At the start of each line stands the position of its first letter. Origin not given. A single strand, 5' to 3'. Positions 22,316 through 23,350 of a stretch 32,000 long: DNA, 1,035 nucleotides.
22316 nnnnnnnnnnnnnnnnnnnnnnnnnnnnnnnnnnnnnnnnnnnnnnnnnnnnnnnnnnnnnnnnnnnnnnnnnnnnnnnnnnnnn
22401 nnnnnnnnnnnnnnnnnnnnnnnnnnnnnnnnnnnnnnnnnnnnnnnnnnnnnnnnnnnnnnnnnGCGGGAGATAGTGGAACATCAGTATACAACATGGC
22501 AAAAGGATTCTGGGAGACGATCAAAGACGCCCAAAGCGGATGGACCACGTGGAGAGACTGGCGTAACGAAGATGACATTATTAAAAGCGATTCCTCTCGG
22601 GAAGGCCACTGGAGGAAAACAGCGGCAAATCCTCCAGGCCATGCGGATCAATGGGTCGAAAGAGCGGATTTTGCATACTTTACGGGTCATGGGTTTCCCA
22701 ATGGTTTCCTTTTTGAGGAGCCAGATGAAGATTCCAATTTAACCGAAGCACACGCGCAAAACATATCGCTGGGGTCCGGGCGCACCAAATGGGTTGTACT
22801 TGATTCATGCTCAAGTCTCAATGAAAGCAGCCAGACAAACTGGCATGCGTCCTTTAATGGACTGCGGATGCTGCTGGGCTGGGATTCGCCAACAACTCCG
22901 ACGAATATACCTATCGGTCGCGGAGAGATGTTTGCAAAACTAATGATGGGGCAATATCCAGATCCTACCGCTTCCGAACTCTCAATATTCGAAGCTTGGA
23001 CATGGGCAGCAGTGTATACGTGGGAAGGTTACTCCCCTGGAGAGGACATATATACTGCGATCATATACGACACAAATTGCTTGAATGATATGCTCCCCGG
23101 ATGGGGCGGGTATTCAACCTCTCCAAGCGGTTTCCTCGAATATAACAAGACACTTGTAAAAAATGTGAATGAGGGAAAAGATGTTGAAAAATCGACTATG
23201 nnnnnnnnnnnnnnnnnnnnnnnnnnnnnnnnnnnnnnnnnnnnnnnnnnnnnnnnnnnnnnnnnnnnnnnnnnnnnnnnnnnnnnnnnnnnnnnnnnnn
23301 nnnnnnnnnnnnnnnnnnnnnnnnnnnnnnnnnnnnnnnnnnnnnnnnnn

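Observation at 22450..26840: Conserved domain A with a GHG ... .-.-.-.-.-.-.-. pattern: candidate novel clan-CD-like cysteine peptidase domain in two island proteins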

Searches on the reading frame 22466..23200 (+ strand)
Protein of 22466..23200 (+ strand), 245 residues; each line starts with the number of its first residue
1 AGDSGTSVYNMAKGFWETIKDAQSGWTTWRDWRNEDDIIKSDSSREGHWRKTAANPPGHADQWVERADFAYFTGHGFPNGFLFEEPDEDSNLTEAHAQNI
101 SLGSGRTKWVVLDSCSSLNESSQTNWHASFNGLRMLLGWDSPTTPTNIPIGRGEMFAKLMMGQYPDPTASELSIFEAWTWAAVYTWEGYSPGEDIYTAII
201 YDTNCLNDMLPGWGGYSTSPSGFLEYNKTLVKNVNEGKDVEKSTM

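Call 12: find_homologous_proteins(query=window:22466-23200:+)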
Query window:22466-23200:+: 136 candidates shared short words with the query, none scored E <= 0.001.
